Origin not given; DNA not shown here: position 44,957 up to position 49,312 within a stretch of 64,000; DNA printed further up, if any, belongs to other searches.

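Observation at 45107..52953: Tandem duplicated giant secreted proteins: GSDH beta-propeller + PKD + Ig-like repeats + T9SS C-terminal domain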

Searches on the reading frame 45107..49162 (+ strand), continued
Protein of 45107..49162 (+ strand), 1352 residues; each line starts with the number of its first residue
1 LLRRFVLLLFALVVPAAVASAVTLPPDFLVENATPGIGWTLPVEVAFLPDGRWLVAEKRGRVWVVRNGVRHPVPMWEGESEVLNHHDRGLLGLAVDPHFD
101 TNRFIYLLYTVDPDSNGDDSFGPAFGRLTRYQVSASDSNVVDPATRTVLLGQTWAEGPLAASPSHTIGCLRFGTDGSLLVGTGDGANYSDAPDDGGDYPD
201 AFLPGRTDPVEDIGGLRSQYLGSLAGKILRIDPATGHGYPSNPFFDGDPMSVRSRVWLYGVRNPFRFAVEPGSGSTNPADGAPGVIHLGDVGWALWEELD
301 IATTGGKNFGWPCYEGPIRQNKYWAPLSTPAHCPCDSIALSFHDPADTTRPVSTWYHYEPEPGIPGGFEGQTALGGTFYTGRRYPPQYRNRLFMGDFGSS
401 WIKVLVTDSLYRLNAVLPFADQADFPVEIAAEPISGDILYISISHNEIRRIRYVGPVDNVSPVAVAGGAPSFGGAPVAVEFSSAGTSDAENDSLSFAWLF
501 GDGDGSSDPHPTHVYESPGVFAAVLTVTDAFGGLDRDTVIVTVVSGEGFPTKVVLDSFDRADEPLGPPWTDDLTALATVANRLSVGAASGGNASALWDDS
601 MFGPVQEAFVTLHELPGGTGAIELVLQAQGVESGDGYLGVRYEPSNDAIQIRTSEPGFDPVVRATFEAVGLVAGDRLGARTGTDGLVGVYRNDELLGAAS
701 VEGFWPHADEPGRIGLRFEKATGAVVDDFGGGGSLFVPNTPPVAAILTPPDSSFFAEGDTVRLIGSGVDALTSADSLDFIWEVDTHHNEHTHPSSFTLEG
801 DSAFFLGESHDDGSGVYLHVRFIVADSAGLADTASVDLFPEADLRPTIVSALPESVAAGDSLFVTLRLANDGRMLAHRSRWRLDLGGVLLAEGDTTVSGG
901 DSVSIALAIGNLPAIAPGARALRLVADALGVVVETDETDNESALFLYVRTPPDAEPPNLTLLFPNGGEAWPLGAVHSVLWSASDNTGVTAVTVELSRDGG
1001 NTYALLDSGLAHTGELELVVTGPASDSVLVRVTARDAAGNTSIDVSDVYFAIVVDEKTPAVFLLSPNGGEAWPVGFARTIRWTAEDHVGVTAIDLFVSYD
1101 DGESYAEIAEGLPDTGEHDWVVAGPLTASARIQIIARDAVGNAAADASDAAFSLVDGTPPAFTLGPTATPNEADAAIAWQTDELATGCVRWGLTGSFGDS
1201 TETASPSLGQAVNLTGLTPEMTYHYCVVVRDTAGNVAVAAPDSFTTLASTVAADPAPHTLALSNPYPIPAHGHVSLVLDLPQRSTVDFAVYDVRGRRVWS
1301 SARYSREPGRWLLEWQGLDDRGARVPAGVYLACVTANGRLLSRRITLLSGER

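Call 11: find_homologous_proteins(query=window:45107-49162:+, max_evalue=1e-10)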
Query window:45107-49162:+ (1352 aa): 1800 proteins with E <= 1e-10 among 8000 candidates; the best 120 are listed.
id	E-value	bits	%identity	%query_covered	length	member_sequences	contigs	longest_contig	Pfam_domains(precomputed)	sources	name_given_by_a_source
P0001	0.0e+0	1569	59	82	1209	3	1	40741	PF00801.27,PF17957.8,PF13860.13,PF07995.18,PF18911.7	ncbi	-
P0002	0.0e+0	1495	44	72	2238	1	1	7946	PF21027.4,PF22352.3,PF00801.27,PF17963.8,PF07705.18,PF00041.28,PF07995.18,PF18911.7,PF16656.12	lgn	-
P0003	0.0e+0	1380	45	69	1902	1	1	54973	PF21027.4,PF22352.3,PF00801.27,PF17963.8,PF07705.18,PF13860.13,PF07995.18,PF18911.7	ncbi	-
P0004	0.0e+0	1305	45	76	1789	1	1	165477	PF21027.4,PF22352.3,PF00801.27,PF17963.8,PF07705.18,PF13860.13,PF07995.18,PF18911.7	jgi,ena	jgi:PKD repeat protein/glucose/arabinose dehydrogenase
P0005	0.0e+0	1291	47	70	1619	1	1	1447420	PF21027.4,PF22352.3,PF00801.27,PF17963.8,PF07705.18,PF13860.13,PF07995.18,PF18911.7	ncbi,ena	-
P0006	0.0e+0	1265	44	72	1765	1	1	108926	PF21027.4,PF22352.3,PF00801.27,PF17963.8,PF07705.18,PF07995.18,PF18911.7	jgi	-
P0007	0.0e+0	1259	46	70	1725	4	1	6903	PF21027.4,PF22352.3,PF00801.27,PF17963.8,PF07705.18,PF07995.18,PF18911.7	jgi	-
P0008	0.0e+0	1252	45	68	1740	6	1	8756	PF21027.4,PF22352.3,PF00801.27,PF17963.8,PF07705.18,PF07995.18,PF18911.7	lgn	-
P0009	0.0e+0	1242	45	71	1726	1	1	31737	PF21027.4,PF22352.3,PF00801.27,PF17963.8,PF07705.18,PF07995.18,PF18911.7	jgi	jgi:PKD repeat protein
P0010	0.0e+0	1241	45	71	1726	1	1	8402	PF21027.4,PF22352.3,PF00801.27,PF17963.8,PF07705.18,PF07995.18,PF18911.7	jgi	-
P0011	0.0e+0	1233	44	77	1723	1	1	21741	PF21027.4,PF22352.3,PF00801.27,PF17963.8,PF07705.18,PF00041.28,PF07995.18,PF18911.7,PF16656.12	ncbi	-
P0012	0.0e+0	1231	44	74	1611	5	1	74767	PF21027.4,PF22352.3,PF00801.27,PF17963.8,PF07705.18,PF13860.13,PF07995.18,PF16967.12,PF18911.7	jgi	-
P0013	0.0e+0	1194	44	69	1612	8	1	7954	PF21027.4,PF22352.3,PF00801.27,PF17963.8,PF07705.18,PF07995.18,PF18911.7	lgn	-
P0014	0.0e+0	1143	50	70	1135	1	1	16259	PF00801.27,PF07705.18,PF07995.18,PF18911.7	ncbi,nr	ncbi:MAG TPA: PQQ-dependent sugar dehydrogenase [Candidatus Limnocylindria bacterium]|nr:PQQ-depende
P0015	0.0e+0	1133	44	68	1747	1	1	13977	PF21027.4,PF22352.3,PF00801.27,PF17963.8,PF17957.8,PF07705.18,PF13860.13,PF07995.18,PF18911.7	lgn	-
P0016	0.0e+0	1133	49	77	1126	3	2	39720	PF00801.27,PF07705.18,PF13860.13,PF07995.18,PF18911.7,PF16656.12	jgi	jgi:glucose/arabinose dehydrogenase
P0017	0.0e+0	1118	46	70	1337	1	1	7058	PF21027.4,PF22352.3,PF00801.27,PF17963.8,PF07705.18,PF13860.13,PF07995.18,PF18911.7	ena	-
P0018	0.0e+0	1113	49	71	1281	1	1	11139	PF22352.3,PF00801.27,PF07705.18,PF13860.13,PF07995.18,PF18911.7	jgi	jgi:glucose/arabinose dehydrogenase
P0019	0.0e+0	1105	45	69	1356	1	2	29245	PF22352.3,PF00801.27,PF17963.8,PF07705.18,PF13860.13,PF07995.18,PF18911.7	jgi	jgi:PKD repeat protein/glucose/arabinose dehydrogenase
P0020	0.0e+0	1102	50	70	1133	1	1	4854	PF00801.27,PF07705.18,PF13860.13,PF07995.18,PF18911.7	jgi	jgi:glucose/arabinose dehydrogenase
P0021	0.0e+0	1101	49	70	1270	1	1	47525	PF00801.27,PF07705.18,PF13860.13,PF07995.18,PF18911.7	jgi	-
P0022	0.0e+0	1099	53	32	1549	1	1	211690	PF21027.4,PF22352.3,PF00801.27,PF17963.8,PF13860.13,PF07995.18,PF18911.7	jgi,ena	jgi:glucose/arabinose dehydrogenase/PKD repeat protein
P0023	0.0e+0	1098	44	70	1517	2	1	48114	PF21027.4,PF22352.3,PF00801.27,PF17963.8,PF07705.18,PF07995.18,PF18911.7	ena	-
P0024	0.0e+0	1096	48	77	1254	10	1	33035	PF00801.27,PF07705.18,PF07995.18,PF18911.7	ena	-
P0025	0.0e+0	1090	48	76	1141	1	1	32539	PF00801.27,PF07705.18,PF13860.13,PF07995.18,PF18911.7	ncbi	-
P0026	0.0e+0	1085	47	69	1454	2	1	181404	PF22352.3,PF00801.27,PF07705.18,PF13860.13,PF07995.18,PF18911.7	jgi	-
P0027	0.0e+0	1085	49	69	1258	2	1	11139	PF00801.27,PF07705.18,PF13860.13,PF07995.18,PF18911.7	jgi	jgi:glucose/arabinose dehydrogenase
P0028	0.0e+0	1084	48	71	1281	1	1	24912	PF00801.27,PF07705.18,PF13860.13,PF07995.18,PF18911.7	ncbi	ncbi:MAG: PQQ-dependent sugar dehydrogenase [Candidatus Eisenbacteria bacterium]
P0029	0.0e+0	1082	48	71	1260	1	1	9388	PF00801.27,PF07705.18,PF07995.18,PF18911.7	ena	-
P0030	0.0e+0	1080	47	70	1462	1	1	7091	PF22352.3,PF00801.27,PF07705.18,PF13860.13,PF07995.18,PF18911.7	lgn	-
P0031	0.0e+0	1076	46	76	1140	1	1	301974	PF00801.27,PF07705.18,PF13860.13,PF07995.18,PF18911.7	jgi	jgi:glucose/arabinose dehydrogenase/chitodextrinase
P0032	0.0e+0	1074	48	68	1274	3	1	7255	PF00801.27,PF17957.8,PF07705.18,PF13860.13,PF07995.18,PF18911.7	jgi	-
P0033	0.0e+0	1073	47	68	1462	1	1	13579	PF22352.3,PF00801.27,PF07705.18,PF13860.13,PF07995.18,PF18911.7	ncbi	-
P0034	0.0e+0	1064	44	71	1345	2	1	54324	PF21027.4,PF22352.3,PF00801.27,PF17963.8,PF18962.8,PF07705.18,PF07995.18,PF18911.7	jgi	jgi:PKD repeat protein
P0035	0.0e+0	1058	48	69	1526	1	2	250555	PF00801.27,PF07705.18,PF07995.18,PF18911.7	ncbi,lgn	-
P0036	0.0e+0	1058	47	70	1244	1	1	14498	PF00801.27,PF17963.8,PF07705.18,PF07995.18,PF18911.7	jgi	jgi:glucose/arabinose dehydrogenase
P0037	0.0e+0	1053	48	69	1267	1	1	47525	PF00801.27,PF07705.18,PF13860.13,PF07995.18,PF18911.7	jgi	-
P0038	0.0e+0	1050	45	54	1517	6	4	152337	PF00801.27,PF07705.18,PF13860.13,PF07995.18,PF18911.7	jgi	-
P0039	0.0e+0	1049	44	69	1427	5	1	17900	PF21027.4,PF22352.3,PF00801.27,PF17963.8,PF07705.18,PF07995.18,PF18911.7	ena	-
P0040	0.0e+0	1048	47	68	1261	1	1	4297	PF22352.3,PF00801.27,PF17963.8,PF07705.18,PF13860.13,PF07995.18,PF18911.7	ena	-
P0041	0.0e+0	1046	44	78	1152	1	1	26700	PF00801.27,PF07705.18,PF13860.13,PF07995.18,PF18911.7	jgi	jgi:glucose/arabinose dehydrogenase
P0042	0.0e+0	1045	47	68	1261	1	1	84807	PF22352.3,PF00801.27,PF07705.18,PF13860.13,PF07995.18,PF18911.7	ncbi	-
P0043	0.0e+0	1044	46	68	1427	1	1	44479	PF00801.27,PF07705.18,PF13860.13,PF07995.18,PF18911.7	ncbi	-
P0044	0.0e+0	1044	47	70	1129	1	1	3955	PF22352.3,PF00801.27,PF07705.18,PF07995.18,PF18911.7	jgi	jgi:glucose/arabinose dehydrogenase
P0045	0.0e+0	1043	44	70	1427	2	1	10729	PF21027.4,PF22352.3,PF00801.27,PF17963.8,PF07705.18,PF07995.18,PF18911.7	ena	-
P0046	0.0e+0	1043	46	69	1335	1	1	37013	PF21027.4,PF22352.3,PF00801.27,PF17963.8,PF07705.18,PF07995.18,PF18911.7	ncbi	-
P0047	0.0e+0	1042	48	69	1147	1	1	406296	PF00801.27,PF07995.18,PF18911.7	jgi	jgi:glucose/arabinose dehydrogenase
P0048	0.0e+0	1040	44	72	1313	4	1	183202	PF22352.3,PF00801.27,PF17963.8,PF18962.8,PF07705.18,PF07995.18,PF18911.7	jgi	jgi:PKD repeat protein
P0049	0.0e+0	1039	48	70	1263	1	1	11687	PF00801.27,PF07705.18,PF13860.13,PF07995.18,PF18911.7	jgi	jgi:glucose/arabinose dehydrogenase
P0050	0.0e+0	1039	52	69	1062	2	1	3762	PF00801.27,PF07705.18,PF13860.13,PF07995.18,PF18911.7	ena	-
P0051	0.0e+0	1030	47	77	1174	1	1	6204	PF00801.27,PF07705.18,PF13860.13,PF07995.18,PF18911.7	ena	-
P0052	0.0e+0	1028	40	98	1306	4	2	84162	PF22352.3,PF00801.27,PF07705.18,PF13860.13,PF07995.18,PF18911.7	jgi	-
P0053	0.0e+0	1022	51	68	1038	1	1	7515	PF00801.27,PF07705.18,PF13860.13,PF07995.18,PF18911.7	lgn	-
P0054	0.0e+0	1018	50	70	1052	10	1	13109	PF00801.27,PF07705.18,PF13860.13,PF07995.18,PF18911.7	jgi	jgi:glucose/arabinose dehydrogenase/PKD repeat protein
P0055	0.0e+0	1016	51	69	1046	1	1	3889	PF00801.27,PF07705.18,PF13860.13,PF07995.18,PF18911.7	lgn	-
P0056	1.6e-298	1012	50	68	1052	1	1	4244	PF00801.27,PF07705.18,PF13860.13,PF07995.18,PF18911.7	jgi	jgi:glucose/arabinose dehydrogenase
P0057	3.1e-298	1011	43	70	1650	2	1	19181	PF22352.3,PF00801.27,PF17963.8,PF07705.18,PF13860.13,PF07995.18,PF18911.7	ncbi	-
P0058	6.3e-298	1010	51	69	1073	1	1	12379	PF00801.27,PF13860.13,PF07995.18,PF18911.7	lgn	-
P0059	8.8e-298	1009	51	68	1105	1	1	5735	PF00801.27,PF07705.18,PF13860.13,PF07995.18,PF18911.7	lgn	-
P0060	4.8e-297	1007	49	76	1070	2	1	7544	PF00801.27,PF07705.18,PF13860.13,PF07995.18,PF18911.7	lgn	-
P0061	8.3e-297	1006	48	74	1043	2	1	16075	PF00801.27,PF07705.18,PF13860.13,PF07995.18,PF18911.7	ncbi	-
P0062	1.4e-296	1005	43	81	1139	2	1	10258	PF00801.27,PF07705.18,PF07995.18,PF18911.7,PF16656.12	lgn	-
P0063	2.9e-296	1004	49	69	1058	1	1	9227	PF00801.27,PF07705.18,PF07995.18,PF18911.7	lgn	-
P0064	5.1e-295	1000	47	74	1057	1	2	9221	PF00801.27,PF13860.13,PF07995.18,PF18911.7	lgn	-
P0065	8.5e-295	1000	49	71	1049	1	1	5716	PF00801.27,PF13860.13,PF07995.18,PF18911.7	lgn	-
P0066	2.1e-294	998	50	71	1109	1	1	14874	PF00801.27,PF13860.13,PF07995.18,PF18911.7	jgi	jgi:glucose/arabinose dehydrogenase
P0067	1.8e-293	995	48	69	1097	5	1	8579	PF00801.27,PF07995.18,PF18911.7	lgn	-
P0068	2.5e-293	995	51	68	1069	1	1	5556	PF00801.27,PF13860.13,PF07995.18,PF18911.7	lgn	-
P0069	7.8e-293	993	48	69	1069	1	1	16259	PF00801.27,PF13860.13,PF07995.18,PF18911.7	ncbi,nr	ncbi:MAG TPA: PQQ-dependent sugar dehydrogenase [Candidatus Limnocylindria bacterium]|nr:PQQ-depende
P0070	3.6e-292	991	49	70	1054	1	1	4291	PF00801.27,PF13860.13,PF07995.18,PF18911.7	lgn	-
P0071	3.7e-292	991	48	71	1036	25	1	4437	PF22352.3,PF00801.27,PF07705.18,PF07995.18,PF18911.7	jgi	-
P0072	1.3e-291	989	47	69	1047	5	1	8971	PF22352.3,PF00801.27,PF07705.18,PF13860.13,PF07995.18,PF18911.7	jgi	-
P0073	1.8e-291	989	43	78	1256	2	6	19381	PF22352.3,PF00801.27,PF07705.18,PF13860.13,PF07995.18,PF18911.7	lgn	-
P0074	2.2e-291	988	45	79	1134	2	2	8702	PF00801.27,PF07705.18,PF07995.18,PF18911.7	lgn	-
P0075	4.7e-291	987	45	76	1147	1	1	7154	PF00801.27,PF07705.18,PF13860.13,PF07995.18,PF18911.7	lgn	-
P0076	5.2e-291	987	50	68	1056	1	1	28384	PF22352.3,PF00801.27,PF07705.18,PF13860.13,PF07995.18,PF18911.7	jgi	-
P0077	7.8e-291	986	45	77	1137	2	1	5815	PF00801.27,PF07705.18,PF07995.18,PF18911.7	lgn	-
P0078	1.8e-290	985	49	68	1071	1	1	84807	PF00801.27,PF07705.18,PF13860.13,PF07995.18,PF18911.7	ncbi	-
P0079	2.3e-290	985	48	70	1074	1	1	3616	PF00801.27,PF07705.18,PF07995.18,PF18911.7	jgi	jgi:glucose/arabinose dehydrogenase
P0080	2.3e-290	985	46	76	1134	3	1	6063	PF00801.27,PF07995.18,PF18911.7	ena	-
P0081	5.8e-290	984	46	71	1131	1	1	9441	PF00801.27,PF17963.8,PF07995.18,PF18911.7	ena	-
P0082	6.8e-290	983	48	70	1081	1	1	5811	PF00801.27,PF07705.18,PF07995.18,PF18911.7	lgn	-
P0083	1.1e-289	983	44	78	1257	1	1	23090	PF22352.3,PF00801.27,PF07705.18,PF13860.13,PF07995.18,PF18911.7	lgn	-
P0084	3.4e-288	978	48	70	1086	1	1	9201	PF00801.27,PF07995.18,PF18911.7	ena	-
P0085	4.8e-288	977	43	79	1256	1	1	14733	PF22352.3,PF00801.27,PF07705.18,PF13860.13,PF07995.18,PF18911.7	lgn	-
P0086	2.7e-287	975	47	53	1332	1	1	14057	PF00801.27,PF13860.13,PF07995.18,PF18911.7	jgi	jgi:glucose/arabinose dehydrogenase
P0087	2.8e-287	975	50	68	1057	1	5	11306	PF00801.27,PF07705.18,PF13860.13,PF07995.18,PF18911.7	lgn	-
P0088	4.5e-287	974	46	69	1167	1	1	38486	PF22352.3,PF00801.27,PF07705.18,PF07995.18,PF18911.7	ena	-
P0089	7.8e-287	973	47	70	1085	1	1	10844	PF00801.27,PF07995.18,PF18911.7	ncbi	-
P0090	1.6e-286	972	49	69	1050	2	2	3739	PF00801.27,PF07705.18,PF07995.18,PF18911.7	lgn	-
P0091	4.5e-286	971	42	79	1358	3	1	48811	PF00801.27,PF13860.13,PF07995.18,PF18911.7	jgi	jgi:glucose/arabinose dehydrogenase/PKD repeat protein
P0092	4.6e-286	971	47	69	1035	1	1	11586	PF00801.27,PF07995.18,PF18911.7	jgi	-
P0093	4.9e-286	971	50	68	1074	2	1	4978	PF22352.3,PF00801.27,PF17963.8,PF13860.13,PF07995.18,PF18911.7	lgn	-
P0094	1.2e-285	969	49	70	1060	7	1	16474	PF00801.27,PF07705.18,PF13860.13,PF07995.18,PF18911.7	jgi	jgi:glucose/arabinose dehydrogenase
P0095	2.1e-285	968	44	75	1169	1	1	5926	PF00801.27,PF07705.18,PF07995.18,PF18911.7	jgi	-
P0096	2.5e-285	968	49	70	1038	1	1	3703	PF00801.27,PF07705.18,PF13860.13,PF07995.18,PF18911.7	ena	-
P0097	3.9e-285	968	50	71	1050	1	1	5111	PF00801.27,PF07705.18,PF13860.13,PF07995.18,PF18911.7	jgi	jgi:glucose/arabinose dehydrogenase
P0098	1.3e-284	966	45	69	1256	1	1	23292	PF22352.3,PF00801.27,PF07705.18,PF13860.13,PF07995.18,PF18911.7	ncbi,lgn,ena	-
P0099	3.4e-284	964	48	71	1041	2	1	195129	PF00801.27,PF07995.18,PF18911.7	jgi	jgi:glucose/arabinose dehydrogenase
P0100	5.9e-284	964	49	68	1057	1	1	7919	PF00801.27,PF07705.18,PF13860.13,PF07995.18,PF18911.7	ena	-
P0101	6.9e-284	963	48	68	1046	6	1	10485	PF00801.27,PF07705.18,PF07995.18,PF18911.7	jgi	-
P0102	1.2e-283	963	49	69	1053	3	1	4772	PF00801.27,PF07705.18,PF13860.13,PF07995.18,PF18911.7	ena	-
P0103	1.8e-283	962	47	70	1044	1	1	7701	PF00801.27,PF07705.18,PF13860.13,PF07995.18,PF18911.7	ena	-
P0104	2.4e-283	962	49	68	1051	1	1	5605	PF00801.27,PF17963.8,PF07705.18,PF13860.13,PF07995.18,PF18911.7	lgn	-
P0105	3.0e-283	961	47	69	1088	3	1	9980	PF22352.3,PF00801.27,PF07705.18,PF07995.18,PF18911.7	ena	-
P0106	3.0e-283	961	49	68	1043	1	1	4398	PF00801.27,PF07705.18,PF13860.13,PF07995.18,PF18911.7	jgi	jgi:glucose/arabinose dehydrogenase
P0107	5.3e-283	961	47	68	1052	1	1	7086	PF00801.27,PF07705.18,PF13860.13,PF07995.18,PF18911.7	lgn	-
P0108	5.6e-283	960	48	70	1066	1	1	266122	PF00801.27,PF07705.18,PF07995.18,PF18911.7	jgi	jgi:glucose/arabinose dehydrogenase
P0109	9.5e-283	960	48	70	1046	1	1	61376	PF00801.27,PF07705.18,PF13860.13,PF07995.18,PF18911.7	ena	-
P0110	3.9e-282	958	47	70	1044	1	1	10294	PF00801.27,PF07705.18,PF13860.13,PF07995.18,PF18911.7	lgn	-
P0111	4.7e-282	957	48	68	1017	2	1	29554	PF00801.27,PF07705.18,PF07995.18,PF18911.7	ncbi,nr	ncbi:MAG TPA: PQQ-dependent sugar dehydrogenase [Candidatus Eisenbacteria bacterium]|nr:PQQ-dependen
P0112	1.1e-281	956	48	70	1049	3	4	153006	PF00801.27,PF07705.18,PF13860.13,PF07995.18,PF18911.7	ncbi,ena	-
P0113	1.2e-281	956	47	68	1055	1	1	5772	PF00801.27,PF07995.18,PF18911.7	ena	-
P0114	1.4e-281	956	46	68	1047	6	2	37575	PF00801.27,PF07705.18,PF13860.13,PF07995.18,PF18911.7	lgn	-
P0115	1.4e-281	956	49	67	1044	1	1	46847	PF00801.27,PF07705.18,PF07995.18,PF18911.7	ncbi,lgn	-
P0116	1.6e-281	956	47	69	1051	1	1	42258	PF00801.27,PF07705.18,PF13860.13,PF07995.18,PF18911.7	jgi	jgi:glucose/arabinose dehydrogenase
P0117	3.1e-281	955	46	70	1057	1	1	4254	PF00801.27,PF07705.18,PF13860.13,PF07995.18,PF18911.7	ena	-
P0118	5.7e-281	954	46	69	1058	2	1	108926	PF22352.3,PF00801.27,PF07995.18,PF18911.7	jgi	-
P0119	1.7e-280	952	45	76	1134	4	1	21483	PF00801.27,PF07705.18,PF07995.18,PF18911.7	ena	-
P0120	2.1e-280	952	48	68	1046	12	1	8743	PF00801.27,PF07705.18,PF07995.18,PF18911.7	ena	-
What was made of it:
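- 48578..48856 (+): A aa 1158-1250: FN3-like domain (Pur_ac_phosph_N-like). It is absent from B and present before the C-terminal domain in several other homologues. PF16656 appears in homologues (call 11).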
